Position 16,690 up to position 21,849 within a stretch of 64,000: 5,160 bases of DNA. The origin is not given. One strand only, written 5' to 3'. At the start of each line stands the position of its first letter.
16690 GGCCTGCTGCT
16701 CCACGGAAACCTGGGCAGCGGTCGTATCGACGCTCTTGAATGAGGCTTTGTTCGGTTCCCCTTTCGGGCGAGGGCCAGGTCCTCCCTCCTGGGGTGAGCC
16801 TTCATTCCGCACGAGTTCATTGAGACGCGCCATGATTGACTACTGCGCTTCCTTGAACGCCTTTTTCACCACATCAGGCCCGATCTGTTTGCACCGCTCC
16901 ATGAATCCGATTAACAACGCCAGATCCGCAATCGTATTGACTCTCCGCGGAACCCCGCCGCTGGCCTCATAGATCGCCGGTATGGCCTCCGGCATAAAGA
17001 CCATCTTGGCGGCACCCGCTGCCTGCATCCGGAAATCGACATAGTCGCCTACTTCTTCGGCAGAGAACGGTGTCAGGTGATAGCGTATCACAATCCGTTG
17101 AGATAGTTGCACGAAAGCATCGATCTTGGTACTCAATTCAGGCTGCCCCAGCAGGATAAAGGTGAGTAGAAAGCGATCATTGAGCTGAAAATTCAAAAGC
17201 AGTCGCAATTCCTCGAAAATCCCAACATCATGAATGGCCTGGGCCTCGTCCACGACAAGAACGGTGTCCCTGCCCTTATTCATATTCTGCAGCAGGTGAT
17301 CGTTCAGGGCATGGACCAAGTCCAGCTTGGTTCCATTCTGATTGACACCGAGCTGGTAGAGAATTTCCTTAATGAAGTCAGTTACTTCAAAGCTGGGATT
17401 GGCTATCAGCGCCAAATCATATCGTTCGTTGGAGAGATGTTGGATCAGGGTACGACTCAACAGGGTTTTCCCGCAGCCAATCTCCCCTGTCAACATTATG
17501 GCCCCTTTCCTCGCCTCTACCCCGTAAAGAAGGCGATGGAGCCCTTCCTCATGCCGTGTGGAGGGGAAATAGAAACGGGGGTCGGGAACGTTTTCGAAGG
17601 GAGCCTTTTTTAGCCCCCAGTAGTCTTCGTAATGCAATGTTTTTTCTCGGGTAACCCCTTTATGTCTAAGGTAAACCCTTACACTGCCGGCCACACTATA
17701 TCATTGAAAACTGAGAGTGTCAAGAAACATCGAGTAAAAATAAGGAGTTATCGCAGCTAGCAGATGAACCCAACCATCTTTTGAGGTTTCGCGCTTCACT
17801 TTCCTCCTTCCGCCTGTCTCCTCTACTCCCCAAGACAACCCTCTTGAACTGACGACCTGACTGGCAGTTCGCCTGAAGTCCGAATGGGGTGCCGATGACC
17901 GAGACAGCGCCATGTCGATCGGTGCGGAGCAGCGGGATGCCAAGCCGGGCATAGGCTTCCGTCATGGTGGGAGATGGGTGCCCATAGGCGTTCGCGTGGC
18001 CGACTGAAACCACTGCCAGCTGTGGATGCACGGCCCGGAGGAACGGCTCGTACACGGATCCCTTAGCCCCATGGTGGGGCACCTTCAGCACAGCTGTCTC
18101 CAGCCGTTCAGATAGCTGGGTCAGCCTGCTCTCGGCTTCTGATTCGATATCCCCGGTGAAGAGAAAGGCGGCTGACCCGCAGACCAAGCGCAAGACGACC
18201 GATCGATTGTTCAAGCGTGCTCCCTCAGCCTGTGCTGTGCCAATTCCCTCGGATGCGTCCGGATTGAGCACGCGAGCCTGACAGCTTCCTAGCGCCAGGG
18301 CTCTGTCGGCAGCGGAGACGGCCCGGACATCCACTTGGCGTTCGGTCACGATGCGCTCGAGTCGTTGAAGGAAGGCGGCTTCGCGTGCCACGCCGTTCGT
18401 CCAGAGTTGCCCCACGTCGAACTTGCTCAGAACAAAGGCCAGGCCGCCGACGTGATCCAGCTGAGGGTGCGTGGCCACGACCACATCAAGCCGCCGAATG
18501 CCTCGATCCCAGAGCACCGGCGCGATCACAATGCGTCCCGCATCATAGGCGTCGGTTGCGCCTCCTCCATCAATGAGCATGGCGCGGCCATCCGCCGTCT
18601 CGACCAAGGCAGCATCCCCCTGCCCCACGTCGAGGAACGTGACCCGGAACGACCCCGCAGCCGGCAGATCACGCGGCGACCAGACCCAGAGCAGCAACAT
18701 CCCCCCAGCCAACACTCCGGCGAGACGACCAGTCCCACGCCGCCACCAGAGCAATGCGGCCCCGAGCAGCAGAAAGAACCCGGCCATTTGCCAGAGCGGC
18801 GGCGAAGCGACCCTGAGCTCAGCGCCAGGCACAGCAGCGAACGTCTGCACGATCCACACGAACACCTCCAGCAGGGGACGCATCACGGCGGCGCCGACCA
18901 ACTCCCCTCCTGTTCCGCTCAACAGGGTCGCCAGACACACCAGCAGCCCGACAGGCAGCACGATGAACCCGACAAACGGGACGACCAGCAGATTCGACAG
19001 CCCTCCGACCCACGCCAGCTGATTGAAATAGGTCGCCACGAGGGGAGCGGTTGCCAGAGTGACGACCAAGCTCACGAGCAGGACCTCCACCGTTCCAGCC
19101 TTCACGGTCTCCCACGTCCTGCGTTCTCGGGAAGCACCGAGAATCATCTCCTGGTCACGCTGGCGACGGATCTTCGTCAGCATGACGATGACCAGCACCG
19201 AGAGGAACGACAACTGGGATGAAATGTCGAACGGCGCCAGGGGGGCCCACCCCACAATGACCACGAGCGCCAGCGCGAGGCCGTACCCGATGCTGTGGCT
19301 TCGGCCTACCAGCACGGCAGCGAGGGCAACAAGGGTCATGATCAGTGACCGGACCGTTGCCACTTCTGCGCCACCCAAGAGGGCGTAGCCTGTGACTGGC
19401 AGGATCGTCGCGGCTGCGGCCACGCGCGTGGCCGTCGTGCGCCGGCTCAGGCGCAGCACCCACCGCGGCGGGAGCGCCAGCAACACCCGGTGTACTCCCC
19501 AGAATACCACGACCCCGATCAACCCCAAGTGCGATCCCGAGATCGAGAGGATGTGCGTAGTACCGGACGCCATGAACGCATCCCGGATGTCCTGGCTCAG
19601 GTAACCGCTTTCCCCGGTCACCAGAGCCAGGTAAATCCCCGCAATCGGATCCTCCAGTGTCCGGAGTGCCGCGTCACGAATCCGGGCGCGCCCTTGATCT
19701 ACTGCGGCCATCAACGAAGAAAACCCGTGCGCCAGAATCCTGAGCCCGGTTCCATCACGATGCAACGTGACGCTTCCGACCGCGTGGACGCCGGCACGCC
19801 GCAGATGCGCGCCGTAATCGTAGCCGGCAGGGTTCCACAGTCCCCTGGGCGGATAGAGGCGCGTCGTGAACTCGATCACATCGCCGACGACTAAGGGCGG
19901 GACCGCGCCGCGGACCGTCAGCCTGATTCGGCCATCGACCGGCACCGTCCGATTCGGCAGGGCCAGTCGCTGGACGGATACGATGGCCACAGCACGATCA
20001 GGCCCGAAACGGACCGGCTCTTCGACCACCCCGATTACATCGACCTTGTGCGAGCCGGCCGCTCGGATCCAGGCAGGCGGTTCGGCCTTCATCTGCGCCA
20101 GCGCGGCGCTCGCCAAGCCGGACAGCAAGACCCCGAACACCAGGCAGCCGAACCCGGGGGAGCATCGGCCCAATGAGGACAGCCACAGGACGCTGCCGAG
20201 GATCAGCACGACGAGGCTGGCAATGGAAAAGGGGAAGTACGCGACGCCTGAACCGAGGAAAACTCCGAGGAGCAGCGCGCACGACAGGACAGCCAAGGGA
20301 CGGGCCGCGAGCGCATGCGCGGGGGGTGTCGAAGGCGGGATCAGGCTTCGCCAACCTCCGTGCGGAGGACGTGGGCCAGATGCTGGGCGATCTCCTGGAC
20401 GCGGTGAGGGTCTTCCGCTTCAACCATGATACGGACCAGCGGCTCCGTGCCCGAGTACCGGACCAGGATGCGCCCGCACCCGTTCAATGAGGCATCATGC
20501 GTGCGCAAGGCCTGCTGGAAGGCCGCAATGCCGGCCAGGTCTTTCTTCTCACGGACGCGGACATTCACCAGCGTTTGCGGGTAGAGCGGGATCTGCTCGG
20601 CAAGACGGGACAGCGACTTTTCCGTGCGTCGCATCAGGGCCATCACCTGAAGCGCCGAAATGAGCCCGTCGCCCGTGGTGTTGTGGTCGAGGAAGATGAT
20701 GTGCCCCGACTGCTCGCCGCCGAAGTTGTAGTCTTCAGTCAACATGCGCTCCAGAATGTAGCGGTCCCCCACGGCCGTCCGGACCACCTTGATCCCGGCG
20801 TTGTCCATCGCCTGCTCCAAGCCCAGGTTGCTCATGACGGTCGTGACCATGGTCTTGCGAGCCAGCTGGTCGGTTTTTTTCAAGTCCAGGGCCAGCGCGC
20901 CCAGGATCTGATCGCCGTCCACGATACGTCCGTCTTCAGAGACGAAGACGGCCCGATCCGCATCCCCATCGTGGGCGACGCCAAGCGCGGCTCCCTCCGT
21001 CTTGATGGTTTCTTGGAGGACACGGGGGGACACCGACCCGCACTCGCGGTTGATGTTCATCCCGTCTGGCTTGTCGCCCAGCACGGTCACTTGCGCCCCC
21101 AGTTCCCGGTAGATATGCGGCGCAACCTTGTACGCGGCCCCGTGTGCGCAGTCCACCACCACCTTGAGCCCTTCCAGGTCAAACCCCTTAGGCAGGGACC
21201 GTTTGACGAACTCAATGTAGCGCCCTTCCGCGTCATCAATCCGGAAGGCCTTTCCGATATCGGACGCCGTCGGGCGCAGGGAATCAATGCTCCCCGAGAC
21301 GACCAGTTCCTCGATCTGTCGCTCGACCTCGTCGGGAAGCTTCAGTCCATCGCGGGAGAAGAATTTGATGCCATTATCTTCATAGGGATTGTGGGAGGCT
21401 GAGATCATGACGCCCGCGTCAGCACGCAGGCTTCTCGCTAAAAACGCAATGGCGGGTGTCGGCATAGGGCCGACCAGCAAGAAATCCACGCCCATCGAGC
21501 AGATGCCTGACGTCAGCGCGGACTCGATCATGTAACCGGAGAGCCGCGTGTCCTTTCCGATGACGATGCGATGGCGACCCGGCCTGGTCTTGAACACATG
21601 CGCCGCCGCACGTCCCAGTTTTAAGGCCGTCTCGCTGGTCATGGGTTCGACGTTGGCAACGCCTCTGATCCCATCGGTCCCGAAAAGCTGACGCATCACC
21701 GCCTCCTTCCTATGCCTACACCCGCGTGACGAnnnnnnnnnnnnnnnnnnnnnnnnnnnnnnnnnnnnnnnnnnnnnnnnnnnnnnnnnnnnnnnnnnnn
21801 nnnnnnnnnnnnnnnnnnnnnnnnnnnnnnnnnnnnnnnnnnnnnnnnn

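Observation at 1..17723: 17.7-kb, 16-gene single-strand surface-glycan locus with an atypical enzyme mix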

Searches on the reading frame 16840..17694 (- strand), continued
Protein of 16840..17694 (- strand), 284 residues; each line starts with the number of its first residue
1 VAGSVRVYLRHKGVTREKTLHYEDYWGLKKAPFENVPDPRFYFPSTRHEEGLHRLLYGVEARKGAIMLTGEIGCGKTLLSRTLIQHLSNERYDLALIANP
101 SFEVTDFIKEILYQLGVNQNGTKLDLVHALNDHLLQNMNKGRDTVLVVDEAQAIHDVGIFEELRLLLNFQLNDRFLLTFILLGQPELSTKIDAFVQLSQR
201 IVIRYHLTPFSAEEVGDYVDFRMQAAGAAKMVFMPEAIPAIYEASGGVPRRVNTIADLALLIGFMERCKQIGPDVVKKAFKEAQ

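Call 33: find_encoding_contigs(protein=P0132, flank=10000, max_places=2)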
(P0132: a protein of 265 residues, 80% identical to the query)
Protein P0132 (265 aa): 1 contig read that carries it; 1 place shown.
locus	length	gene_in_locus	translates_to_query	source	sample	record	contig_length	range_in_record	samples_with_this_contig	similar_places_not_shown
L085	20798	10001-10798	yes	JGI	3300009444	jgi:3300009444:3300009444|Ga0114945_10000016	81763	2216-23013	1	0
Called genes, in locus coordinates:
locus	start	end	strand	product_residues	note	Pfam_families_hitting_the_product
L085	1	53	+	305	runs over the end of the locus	PF00490:ALAD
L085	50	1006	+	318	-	PF06574:FAD_syn, PF01687:Flavokinase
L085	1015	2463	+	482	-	PF01171:ATP_bind_3, PF09179:TilS (weak), PF11734:TilS_C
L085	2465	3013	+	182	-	PF00156:Pribosyltran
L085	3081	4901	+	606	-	PF06480:FtsH_ext, PF06068:TIP49 (weak), PF00004:AAA, PF07728:AAA_5 (faint), PF17862:AAA_lid_3, PF01434:Peptidase_M41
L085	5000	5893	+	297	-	PF00809:Pterin_bind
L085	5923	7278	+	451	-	PF02878:PGM_PMM_I, PF02879:PGM_PMM_II, PF02880:PGM_PMM_III, PF00408:PGM_PMM_IV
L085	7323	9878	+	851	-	PF13567:DUF4131, PF03772:Competence, PF00753:Lactamase_B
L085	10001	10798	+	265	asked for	PF13191:AAA_16 (faint), PF13401:AAA_22, PF13173:AAA_14 (weak)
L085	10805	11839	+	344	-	PF13487:HD_5, PF01966:HD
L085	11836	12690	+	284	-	PF02563:Poly_export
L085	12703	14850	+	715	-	PF13807:GNVR, PF01656:CbiA, PF10609:ParA (faint), PF13614:AAA_31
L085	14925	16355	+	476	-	PF04932:Wzy_C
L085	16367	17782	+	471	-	PF01943:Polysacc_synt, PF13440:Polysacc_synt_3, PF03023:MurJ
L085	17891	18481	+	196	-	PF13489:Methyltransf_23, PF08241:Methyltransf_11, PF13847:Methyltransf_31 (weak)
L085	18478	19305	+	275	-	PF13489:Methyltransf_23, PF08241:Methyltransf_11, PF08242:Methyltransf_12 (weak), PF13649:Methyltransf_25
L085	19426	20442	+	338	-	PF00535:Glycos_transf_2, PF13641:Glyco_tranf_2_3, PF13632:Glyco_trans_2_3 (faint)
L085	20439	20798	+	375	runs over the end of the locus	PF01073:3Beta_HSD, PF01370:Epimerase, PF02719:Polysacc_synt_2, PF05368:NmrA (weak), PF13460:NAD_binding_10, PF16363:GDP_Man_Dehyd, PF01370:Epimerase, PF16363:GDP_Man_Dehyd, +1 more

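Call 36: find_encoding_contigs(protein=P0162, flank=10000, max_places=3)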
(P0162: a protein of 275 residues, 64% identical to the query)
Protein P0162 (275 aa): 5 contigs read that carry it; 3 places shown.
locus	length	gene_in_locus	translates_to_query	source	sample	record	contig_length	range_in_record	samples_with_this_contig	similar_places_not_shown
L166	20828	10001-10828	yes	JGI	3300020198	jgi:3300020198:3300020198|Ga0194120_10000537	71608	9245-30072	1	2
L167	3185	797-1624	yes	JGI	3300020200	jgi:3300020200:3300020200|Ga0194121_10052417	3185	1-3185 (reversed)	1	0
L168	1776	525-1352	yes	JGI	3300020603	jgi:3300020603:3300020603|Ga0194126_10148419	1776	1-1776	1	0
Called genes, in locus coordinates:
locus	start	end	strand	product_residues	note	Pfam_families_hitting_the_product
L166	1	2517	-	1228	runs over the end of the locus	PF03190:Thioredox_DsbH, PF13098:Thioredoxin_2 (faint), PF13899:Thioredoxin_7, PF07470:Glyco_hydro_88 (faint), PF00248:Aldo_ket_red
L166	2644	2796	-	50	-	-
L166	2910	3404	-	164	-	PF00034:Cytochrom_C (faint)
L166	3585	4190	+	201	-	PF00226:DnaJ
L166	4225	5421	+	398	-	PF01612:DNA_pol_A_exo1, PF00570:HRDC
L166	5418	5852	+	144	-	-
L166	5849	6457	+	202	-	-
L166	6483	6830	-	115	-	PF00462:Glutaredoxin (faint), PF03960:ArsC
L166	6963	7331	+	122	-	-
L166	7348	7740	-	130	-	-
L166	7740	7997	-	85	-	-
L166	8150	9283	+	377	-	PF00285:Citrate_synt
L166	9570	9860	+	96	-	-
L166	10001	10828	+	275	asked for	PF01637:ATPase_2 (faint), PF05621:TniB (weak), PF06745:ATPase (faint), PF13191:AAA_16 (weak), PF13173:AAA_14 (faint), PF13401:AAA_22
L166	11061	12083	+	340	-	PF13487:HD_5, PF01966:HD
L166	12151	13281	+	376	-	PF02563:Poly_export, PF10531:SLBB (weak), PF22461:SLBB_2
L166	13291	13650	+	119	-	PF02706:Wzz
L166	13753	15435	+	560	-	PF09140:MipZ (faint), PF13807:GNVR, PF01656:CbiA, PF10609:ParA (weak), PF13614:AAA_31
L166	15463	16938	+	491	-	PF04932:Wzy_C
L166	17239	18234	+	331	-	PF00535:Glycos_transf_2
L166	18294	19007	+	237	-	PF13489:Methyltransf_23, PF05175:MTS (weak), PF08241:Methyltransf_11, PF08242:Methyltransf_12, PF13649:Methyltransf_25, PF13847:Methyltransf_31 (weak)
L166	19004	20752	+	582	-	PF13231:PMT_2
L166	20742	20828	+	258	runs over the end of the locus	PF13489:Methyltransf_23 (weak), PF08241:Methyltransf_11, PF13649:Methyltransf_25 (weak)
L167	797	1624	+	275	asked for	PF01637:ATPase_2 (faint), PF05621:TniB (weak), PF06745:ATPase (faint), PF13191:AAA_16 (weak), PF13173:AAA_14 (faint), PF13401:AAA_22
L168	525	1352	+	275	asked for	PF01637:ATPase_2 (faint), PF05621:TniB (weak), PF06745:ATPase (faint), PF13191:AAA_16 (weak), PF13173:AAA_14 (faint), PF13401:AAA_22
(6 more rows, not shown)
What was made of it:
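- Closest known: ArnC/ArnT and GtrB/GtrC-type periplasmic glycosylation modules. Same: A similar GT2-MT-GT-C trio is in L166 (call 36).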

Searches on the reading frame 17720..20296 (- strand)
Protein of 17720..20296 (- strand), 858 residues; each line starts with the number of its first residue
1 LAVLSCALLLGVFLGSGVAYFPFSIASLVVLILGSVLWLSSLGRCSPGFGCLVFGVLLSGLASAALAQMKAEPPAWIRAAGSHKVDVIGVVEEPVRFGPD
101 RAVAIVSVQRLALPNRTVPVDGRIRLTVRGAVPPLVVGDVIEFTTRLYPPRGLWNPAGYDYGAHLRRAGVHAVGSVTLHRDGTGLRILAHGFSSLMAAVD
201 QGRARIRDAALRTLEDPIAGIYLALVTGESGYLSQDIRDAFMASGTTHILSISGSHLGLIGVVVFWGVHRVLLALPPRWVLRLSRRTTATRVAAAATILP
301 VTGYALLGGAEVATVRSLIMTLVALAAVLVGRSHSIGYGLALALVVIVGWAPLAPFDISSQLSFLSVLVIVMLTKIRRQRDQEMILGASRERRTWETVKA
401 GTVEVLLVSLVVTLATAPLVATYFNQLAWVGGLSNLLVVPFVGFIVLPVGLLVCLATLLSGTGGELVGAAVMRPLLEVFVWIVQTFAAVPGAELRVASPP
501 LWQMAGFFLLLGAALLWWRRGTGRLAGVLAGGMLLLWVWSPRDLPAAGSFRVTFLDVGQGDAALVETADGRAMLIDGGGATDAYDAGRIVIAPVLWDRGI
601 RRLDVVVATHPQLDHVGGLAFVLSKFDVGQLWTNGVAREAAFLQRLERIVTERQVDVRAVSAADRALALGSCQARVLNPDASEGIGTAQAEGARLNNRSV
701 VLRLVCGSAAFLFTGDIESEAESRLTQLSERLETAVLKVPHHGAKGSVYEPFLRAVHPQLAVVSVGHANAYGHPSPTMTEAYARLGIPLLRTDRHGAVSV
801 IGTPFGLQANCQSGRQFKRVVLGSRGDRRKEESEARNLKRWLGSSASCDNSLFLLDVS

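Call 6: search_protein_families(library=pfam, proteins=[window:17720-20296:-], max_evalue=0.01)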
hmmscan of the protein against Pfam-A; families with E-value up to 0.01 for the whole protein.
window:17720-20296:- (858 aa): 4 families
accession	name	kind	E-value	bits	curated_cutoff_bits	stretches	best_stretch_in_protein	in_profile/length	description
PF03772.21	Competence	-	2.9e-59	201.1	23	1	225-520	1-269/270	Competence protein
PF13567.11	DUF4131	-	1.2e-22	80.8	31.6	1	23-176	8-159/165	Domain of unknown function (DUF4131)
PF00753.33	Lactamase_B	-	2.4e-16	60.7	22.7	1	556-767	2-196/196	Metallo-beta-lactamase superfamily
PF12706.13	Lactamase_B_2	-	0.0029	17.7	27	1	597-673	25-102/200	Beta-lactamase superfamily domain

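Call 10: search_protein_families(library=ncbifam, proteins=[window:17720-20296:-], max_evalue=0.001)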
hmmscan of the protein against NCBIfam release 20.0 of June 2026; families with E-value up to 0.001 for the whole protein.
window:17720-20296:- (858 aa): 7 families
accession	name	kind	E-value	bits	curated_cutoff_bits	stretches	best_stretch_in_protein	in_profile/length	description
TIGR00361.1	ComEC_Rec2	equivalog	6.6e-78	262.5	190.05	1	147-796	71-663/663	DNA internalization-related competence protein ComEC/Rec2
NF008580.0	PRK11539.1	equivalog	1e-50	173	969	2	217-627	198-578/758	ComEC family protein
TIGR00360.1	ComEC_N-term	subfamily_domain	1.7e-18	67.5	36.5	1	246-448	1-170/171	ComEC/Rec2-related protein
NF049846.1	blaAHM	exception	5.3e-17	61.7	590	1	549-767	62-264/304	AHM family subclass B3-like metallo-beta-lactamase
NF058524.1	6A-MBL_enzyme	equivalog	3.5e-08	33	220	1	556-620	3-74/346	anti-phage 6A-MBL system MBL-fold protein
NF045979.1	ComEC_MAG0480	equivalog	4.2e-07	29.1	150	1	225-447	202-391/461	MAG0480 family ComEC-like protein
NF041809.1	Avs1a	equivalog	6.2e-06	25.2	420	0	559-624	6-68/387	AVAST type 1 anti-phage system MBL fold metallo-hydrolase Avs1a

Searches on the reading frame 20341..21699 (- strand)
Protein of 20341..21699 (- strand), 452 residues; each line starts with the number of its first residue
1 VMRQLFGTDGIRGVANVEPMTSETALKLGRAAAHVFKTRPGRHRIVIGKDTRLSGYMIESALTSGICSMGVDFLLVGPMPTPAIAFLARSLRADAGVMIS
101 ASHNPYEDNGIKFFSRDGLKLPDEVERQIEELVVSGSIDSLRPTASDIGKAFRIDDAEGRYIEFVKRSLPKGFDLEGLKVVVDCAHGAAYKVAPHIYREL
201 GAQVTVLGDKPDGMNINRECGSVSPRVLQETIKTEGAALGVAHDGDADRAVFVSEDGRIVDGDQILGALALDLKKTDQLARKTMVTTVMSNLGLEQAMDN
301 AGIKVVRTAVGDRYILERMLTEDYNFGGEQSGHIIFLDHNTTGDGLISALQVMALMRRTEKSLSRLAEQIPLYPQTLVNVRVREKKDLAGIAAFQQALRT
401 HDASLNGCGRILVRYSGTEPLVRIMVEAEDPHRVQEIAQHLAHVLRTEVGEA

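Call 6: search_protein_families(library=pfam, proteins=[window:20341-21699:-], max_evalue=0.01)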
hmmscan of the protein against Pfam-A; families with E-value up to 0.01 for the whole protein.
window:20341-21699:- (452 aa): 4 families
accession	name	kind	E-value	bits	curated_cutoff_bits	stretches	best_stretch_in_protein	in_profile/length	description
PF02878.22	PGM_PMM_I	-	5.9e-49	165.7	22.5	1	3-133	1-131/138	Phosphoglucomutase/phosphomannomutase, alpha/beta/alpha domain I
PF02880.22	PGM_PMM_III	-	2.6e-39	134.4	20.7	1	261-370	1-112/115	Phosphoglucomutase/phosphomannomutase, alpha/beta/alpha domain III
PF00408.26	PGM_PMM_IV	-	2.8e-16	59.8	23.1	1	377-442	1-66/68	Phosphoglucomutase/phosphomannomutase, C-terminal domain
PF02879.22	PGM_PMM_II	-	8.8e-16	58.8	29.3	1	160-257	2-103/103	Phosphoglucomutase/phosphomannomutase, alpha/beta/alpha domain II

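Call 10: search_protein_families(library=ncbifam, proteins=[window:20341-21699:-], max_evalue=0.001)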
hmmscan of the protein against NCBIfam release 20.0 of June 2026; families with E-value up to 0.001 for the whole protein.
window:20341-21699:- (452 aa): 7 families
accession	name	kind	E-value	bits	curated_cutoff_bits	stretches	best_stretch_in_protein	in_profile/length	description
TIGR01455.1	glmM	equivalog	5.3e-189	628.5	447.55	1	6-446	1-441/442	phosphoglucosamine mutase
TIGR03990.1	Arch_GlmM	equivalog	2.9e-107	359.3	439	1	4-443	2-442/444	phosphoglucosamine mutase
NF007088.0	PRK09542.1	equivalog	5.6e-52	177.3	618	1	5-446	11-454/456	phosphomannomutase/phosphoglucomutase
NF046027.1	PhglucPhmanMutPgmG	equivalog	9.1e-44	149.8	600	1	11-407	15-403/460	phosphoglucomutase/phosphomannomutase PgmG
NF011943.0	PRK15414.1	subfamily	5.6e-34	117.9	801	1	10-435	11-443/456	phosphomannomutase CpsG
TIGR01132.1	pgm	equivalog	1.4e-11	43.6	778.05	1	6-351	42-419/546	phosphoglucomutase (alpha-D-glucose-1,6-bisphosphate-dependent)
NF005737.0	PRK07564.1-1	equivalog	1.8e-09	36.8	378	1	44-129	52-143/543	alpha-D-glucose phosphate-specific phosphoglucomutase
